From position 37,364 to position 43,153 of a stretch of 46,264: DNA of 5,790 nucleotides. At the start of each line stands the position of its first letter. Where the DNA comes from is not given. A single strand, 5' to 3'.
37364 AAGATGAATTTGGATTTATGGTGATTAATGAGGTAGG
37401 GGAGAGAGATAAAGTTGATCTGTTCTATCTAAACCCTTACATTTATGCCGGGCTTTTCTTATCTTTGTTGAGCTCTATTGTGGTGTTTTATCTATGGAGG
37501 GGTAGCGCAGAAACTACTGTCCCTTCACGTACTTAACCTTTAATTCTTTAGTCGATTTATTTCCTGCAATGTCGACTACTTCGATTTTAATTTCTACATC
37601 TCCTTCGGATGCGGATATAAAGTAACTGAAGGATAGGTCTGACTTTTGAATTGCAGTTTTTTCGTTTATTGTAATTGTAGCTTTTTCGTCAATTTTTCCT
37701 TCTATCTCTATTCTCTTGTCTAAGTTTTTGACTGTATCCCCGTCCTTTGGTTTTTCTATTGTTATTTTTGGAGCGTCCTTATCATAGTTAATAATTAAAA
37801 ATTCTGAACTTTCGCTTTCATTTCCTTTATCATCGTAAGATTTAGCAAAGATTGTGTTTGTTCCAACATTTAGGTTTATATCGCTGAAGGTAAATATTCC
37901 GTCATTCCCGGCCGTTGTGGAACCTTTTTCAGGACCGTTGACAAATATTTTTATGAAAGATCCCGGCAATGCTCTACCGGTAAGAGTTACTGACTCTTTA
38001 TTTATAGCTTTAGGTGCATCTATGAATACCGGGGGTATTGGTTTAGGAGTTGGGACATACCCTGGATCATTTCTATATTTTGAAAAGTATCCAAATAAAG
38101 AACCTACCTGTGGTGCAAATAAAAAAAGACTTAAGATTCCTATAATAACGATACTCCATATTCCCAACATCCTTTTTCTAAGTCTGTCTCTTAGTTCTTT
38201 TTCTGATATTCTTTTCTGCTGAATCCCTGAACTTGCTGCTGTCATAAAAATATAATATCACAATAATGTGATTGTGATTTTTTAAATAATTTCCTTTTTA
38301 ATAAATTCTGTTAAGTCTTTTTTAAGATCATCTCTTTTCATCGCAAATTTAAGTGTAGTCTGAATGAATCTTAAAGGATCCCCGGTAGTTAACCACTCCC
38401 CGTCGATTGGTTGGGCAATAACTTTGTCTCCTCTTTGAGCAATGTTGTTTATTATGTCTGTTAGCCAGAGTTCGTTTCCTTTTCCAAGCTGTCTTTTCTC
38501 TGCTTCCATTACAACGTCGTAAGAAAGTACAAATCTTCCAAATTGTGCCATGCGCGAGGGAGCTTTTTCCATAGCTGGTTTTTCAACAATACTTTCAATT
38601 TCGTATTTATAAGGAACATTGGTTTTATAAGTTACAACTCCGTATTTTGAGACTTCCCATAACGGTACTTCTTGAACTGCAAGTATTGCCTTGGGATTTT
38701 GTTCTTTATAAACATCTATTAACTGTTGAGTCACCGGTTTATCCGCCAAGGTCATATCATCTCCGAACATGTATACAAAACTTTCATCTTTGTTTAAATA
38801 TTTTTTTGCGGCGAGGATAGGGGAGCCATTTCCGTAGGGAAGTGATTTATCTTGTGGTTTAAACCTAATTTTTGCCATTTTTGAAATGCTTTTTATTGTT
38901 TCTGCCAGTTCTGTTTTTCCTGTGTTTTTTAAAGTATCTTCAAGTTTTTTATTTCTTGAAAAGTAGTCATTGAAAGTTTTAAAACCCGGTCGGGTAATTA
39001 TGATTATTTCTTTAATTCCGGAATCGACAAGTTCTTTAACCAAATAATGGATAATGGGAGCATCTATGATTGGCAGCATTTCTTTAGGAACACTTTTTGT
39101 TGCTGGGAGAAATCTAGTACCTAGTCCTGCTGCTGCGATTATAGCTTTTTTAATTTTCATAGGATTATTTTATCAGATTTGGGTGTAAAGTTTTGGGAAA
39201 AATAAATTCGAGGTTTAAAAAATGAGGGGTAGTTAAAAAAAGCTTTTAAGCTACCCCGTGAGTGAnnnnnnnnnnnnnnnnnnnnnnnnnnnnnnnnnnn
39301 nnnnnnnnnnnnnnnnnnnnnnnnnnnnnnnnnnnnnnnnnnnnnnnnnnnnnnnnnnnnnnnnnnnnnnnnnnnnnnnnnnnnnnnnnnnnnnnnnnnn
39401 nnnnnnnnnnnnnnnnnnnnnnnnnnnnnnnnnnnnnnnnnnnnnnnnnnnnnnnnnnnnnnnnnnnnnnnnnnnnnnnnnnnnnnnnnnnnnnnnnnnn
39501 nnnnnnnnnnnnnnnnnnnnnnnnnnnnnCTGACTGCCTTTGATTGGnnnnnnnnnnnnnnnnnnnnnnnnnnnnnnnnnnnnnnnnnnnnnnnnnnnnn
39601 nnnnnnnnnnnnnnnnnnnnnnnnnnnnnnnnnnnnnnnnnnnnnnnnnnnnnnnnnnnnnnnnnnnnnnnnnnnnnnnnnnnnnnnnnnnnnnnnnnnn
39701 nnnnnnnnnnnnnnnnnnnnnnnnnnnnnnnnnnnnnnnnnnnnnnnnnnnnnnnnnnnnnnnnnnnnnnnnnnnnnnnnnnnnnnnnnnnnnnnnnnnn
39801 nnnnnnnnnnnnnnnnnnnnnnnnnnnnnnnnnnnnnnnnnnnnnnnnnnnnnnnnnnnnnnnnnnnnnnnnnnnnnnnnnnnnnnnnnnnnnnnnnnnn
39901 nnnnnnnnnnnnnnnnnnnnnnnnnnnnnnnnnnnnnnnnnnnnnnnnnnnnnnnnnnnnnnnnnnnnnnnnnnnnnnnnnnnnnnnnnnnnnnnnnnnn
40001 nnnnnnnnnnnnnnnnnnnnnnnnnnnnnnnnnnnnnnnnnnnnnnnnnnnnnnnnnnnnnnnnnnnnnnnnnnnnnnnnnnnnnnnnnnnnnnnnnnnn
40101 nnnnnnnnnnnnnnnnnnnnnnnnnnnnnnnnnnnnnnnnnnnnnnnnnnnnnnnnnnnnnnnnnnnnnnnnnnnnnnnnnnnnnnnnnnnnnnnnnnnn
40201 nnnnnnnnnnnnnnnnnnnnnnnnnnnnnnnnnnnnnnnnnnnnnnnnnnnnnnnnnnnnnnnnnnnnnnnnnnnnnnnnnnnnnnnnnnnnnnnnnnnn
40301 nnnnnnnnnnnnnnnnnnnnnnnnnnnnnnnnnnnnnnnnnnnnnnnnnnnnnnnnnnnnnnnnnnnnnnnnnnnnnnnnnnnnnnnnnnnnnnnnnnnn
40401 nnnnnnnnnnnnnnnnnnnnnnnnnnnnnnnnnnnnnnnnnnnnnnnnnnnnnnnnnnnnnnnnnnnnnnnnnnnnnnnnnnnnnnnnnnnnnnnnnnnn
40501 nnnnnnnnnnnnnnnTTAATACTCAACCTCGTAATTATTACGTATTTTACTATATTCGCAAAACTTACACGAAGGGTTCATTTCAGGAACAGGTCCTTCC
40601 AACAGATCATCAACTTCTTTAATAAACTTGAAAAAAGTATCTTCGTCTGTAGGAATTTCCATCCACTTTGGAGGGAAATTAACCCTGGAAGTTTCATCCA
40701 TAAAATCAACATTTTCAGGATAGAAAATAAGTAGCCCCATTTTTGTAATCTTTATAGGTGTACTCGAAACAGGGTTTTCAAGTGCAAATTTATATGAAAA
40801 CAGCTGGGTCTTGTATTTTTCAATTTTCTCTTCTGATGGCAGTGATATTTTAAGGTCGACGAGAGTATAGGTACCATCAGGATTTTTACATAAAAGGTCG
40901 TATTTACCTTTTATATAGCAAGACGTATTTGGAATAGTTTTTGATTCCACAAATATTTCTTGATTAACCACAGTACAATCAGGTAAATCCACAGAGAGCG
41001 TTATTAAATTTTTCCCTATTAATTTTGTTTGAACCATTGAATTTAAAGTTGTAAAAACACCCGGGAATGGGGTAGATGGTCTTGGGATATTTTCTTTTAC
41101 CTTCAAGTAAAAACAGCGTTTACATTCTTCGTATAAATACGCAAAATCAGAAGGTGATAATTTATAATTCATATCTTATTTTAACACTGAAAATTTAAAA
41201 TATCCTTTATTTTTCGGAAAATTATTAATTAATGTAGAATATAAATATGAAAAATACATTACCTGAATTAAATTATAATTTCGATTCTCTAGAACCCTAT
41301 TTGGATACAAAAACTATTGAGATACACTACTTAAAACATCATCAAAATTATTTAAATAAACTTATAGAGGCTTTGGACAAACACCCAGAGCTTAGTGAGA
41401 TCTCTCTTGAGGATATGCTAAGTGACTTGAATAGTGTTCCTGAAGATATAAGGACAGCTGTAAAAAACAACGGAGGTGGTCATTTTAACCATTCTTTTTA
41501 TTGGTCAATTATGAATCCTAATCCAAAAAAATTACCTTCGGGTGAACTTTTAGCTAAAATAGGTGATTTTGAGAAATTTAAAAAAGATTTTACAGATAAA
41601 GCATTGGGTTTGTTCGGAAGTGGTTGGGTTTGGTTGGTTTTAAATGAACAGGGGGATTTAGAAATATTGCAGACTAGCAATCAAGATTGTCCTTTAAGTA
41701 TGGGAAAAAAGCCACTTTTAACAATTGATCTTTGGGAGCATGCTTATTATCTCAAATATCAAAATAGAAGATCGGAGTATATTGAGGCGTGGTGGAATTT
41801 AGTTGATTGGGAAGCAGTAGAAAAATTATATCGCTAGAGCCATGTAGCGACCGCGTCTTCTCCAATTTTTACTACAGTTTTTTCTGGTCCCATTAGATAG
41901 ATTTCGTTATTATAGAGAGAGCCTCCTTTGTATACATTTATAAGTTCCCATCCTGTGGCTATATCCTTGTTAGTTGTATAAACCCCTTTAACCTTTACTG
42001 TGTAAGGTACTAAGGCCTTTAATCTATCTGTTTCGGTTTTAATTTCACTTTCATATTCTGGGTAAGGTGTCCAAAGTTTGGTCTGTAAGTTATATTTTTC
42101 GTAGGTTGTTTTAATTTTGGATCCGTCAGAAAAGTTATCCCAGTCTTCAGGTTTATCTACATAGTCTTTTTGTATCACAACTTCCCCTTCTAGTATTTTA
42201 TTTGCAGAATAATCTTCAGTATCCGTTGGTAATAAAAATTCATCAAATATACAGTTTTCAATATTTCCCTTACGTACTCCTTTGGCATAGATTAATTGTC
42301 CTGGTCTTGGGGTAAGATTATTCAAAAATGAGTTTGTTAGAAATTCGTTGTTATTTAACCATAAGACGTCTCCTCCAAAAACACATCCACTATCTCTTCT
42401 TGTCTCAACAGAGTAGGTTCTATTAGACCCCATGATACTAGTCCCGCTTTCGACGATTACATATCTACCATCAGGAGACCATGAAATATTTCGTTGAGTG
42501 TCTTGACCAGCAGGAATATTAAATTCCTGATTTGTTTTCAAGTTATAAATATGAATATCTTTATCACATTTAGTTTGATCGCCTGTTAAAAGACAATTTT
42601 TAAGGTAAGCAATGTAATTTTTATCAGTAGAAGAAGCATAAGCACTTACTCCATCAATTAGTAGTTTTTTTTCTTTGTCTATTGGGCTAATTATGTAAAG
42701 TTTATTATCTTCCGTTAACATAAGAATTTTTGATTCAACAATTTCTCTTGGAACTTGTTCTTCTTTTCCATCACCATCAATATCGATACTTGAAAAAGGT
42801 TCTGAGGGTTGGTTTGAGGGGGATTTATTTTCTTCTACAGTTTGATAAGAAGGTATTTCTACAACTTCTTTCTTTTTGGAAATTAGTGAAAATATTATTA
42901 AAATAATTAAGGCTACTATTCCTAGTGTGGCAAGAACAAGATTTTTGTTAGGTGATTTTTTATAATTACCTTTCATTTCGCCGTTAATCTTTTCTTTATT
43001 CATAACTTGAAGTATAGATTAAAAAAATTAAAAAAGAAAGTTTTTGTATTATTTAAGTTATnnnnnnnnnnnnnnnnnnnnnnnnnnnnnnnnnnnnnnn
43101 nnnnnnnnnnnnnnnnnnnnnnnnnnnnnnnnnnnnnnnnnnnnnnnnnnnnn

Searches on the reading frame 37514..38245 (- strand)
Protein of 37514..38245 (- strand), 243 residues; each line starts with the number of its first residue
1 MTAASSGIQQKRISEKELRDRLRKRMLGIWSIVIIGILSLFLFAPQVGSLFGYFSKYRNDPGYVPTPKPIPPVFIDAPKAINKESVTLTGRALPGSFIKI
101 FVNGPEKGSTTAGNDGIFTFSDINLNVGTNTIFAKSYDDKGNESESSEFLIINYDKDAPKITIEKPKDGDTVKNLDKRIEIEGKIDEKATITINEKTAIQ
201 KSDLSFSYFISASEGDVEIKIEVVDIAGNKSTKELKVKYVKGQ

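Call 5: search_protein_families(library=pfam, proteins=[window:37514-38245:-])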
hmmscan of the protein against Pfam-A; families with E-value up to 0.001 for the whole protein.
window:37514-38245:- (243 aa): 4 families
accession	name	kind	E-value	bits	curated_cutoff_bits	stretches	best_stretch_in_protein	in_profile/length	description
PF09136.16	Glucodextran_B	-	3.2e-15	56.2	27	1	159-237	1-79/83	Glucodextranase, domain B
PF19077.6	Big_13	-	1.2e-11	45.4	27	1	80-149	23-96/102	Bacterial Ig-like domain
PF17936.7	Big_6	-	3.5e-07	30.8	27.6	1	79-149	8-79/83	Bacterial Ig domain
PF12733.13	Cadherin-like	-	5.4e-05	24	24.2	0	84-142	27-77/89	Cadherin-like beta sandwich domain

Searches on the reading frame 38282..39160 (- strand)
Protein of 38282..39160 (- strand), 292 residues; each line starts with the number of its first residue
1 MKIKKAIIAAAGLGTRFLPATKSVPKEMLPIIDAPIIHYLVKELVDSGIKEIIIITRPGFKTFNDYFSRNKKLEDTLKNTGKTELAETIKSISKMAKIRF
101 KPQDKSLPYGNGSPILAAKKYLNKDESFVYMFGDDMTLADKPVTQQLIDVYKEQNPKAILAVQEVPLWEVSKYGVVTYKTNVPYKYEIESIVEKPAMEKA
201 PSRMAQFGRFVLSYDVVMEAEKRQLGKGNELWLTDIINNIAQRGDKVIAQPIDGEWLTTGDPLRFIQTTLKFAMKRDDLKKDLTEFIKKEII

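Call 5: search_protein_families(library=pfam, proteins=[window:38282-39160:-])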
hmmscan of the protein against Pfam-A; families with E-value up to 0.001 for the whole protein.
window:38282-39160:- (292 aa): 2 families
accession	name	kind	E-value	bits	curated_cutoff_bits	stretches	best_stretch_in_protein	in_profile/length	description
PF00483.29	NTP_transferase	-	7.2e-30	104.8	21.2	1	5-270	1-240/245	Nucleotidyl transferase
PF12804.13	NTP_transf_3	-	1.5e-05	25.7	27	1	6-163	1-123/160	MobA-like NTP transferase domain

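Call 34: search_protein_families(library=ncbifam, proteins=[window:38282-39160:-], max_evalue=0.00001)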
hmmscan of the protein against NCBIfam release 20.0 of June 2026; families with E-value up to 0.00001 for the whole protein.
window:38282-39160:- (292 aa): 24 families
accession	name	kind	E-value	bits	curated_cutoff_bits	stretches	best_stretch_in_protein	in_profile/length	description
TIGR01099.1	galU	equivalog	3.5e-70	236.5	326.8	1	3-268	1-261/261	UTP--glucose-1-phosphate uridylyltransferase GalU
NF009928.0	PRK13389.1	equivalog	4.1e-41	141.1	548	1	2-291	7-298/302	UTP--glucose-1-phosphate uridylyltransferase GalU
NF007516.0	PRK10122.1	equivalog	4.9e-37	127.7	534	1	3-289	3-293/297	UTP--glucose-1-phosphate uridylyltransferase GalF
TIGR01105.1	galF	equivalog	6.7e-33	114.1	659.2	1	3-276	3-280/297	GalU regulator GalF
TIGR03992.1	Arch_glmU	subfamily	1.3e-30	106.6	292.1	1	5-269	2-224/393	bifunctional sugar-1-phosphate nucleotidylyltransferase/acetyltransferase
TIGR01208.1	rmlA_long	equivalog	9.7e-24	83.9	320.25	1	5-266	1-228/353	glucose-1-phosphate thymidylyltransferase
NF041173.1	Sug_nt_acttase_Thmprot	equivalog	1.1e-20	73.9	600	1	5-269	2-224/405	bifunctional sugar-1-phosphate nucleotidylyltransferase/acetyltransferase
NF041313.1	UDPGP_AglF_Halo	equivalog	2e-19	70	400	2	113-261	86-223/234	UTP--glucose-1-phosphate uridylyltransferase AglF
TIGR01207.1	rmlA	equivalog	2.8e-17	62.7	360.65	1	5-59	1-55/286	glucose-1-phosphate thymidylyltransferase RfbA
NF012024.0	PRK15480.1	equivalog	5.8e-15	55.2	588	1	1-58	1-58/292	glucose-1-phosphate thymidylyltransferase RfbA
NF003670.0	PRK05293.1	equivalog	4.9e-12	45.5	470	1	6-277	7-263/382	glucose-1-phosphate adenylyltransferase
NF045761.1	NAMPUrTaseMurU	equivalog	1.1e-11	45.1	250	1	5-55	2-52/226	N-acetylmuramate alpha-1-phosphate uridylyltransferase MurU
TIGR02623.1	G1P_cyt_trans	equivalog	1.1e-10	41.4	300.25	1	5-247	2-221/255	glucose-1-phosphate cytidylyltransferase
NF052502.1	man1P_GTase_Rv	exception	1.3e-10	40.7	440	1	5-88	2-85/352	mannose-1-phosphate guanylyltransferase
TIGR02091.1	glgC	equivalog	2.7e-09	36.6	424.9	1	6-273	3-260/364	glucose-1-phosphate adenylyltransferase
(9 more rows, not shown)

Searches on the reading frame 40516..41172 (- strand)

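Call 6: search_protein_families(library=pfam, proteins=[window:40516-41172:-])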
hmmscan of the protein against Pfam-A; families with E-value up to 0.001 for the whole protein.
window:40516-41172:- (218 aa): 1 family
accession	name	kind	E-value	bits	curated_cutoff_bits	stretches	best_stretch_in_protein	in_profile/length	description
PF12705.13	PDDEXK_1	-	3.2e-09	37.5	22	1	76-209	120-244/247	PD-(D/E)XK nuclease superfamily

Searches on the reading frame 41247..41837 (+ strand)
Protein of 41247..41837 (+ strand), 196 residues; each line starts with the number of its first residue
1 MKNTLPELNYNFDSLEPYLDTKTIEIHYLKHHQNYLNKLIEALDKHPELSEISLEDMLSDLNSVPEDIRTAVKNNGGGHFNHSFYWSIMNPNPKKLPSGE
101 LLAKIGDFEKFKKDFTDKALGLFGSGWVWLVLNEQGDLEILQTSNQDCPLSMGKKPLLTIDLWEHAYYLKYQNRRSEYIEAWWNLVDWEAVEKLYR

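Call 6: search_protein_families(library=pfam, proteins=[window:41247-41837:+])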
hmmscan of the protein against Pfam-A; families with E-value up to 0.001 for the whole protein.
window:41247-41837:+ (196 aa): 2 families
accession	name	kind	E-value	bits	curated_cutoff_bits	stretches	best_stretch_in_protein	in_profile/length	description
PF02777.23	Sod_Fe_C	-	2.9e-39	133.7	20.9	1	103-193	11-101/102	Iron/manganese superoxide dismutases, C-terminal domain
PF00081.27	Sod_Fe_N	-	4.5e-23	82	27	1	4-89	3-81/82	Iron/manganese superoxide dismutases, alpha-hairpin domain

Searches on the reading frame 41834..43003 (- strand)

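Call 6: search_protein_families(library=pfam, proteins=[window:41834-43003:-])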
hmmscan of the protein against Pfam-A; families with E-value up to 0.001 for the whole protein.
window:41834-43003:- (389 aa): 1 family
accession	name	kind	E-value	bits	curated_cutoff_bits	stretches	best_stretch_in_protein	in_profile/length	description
PF25174.1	Beta-prop_THOC3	-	0.00031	20.3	305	1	145-187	66-108/272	THOC3 beta-propeller domain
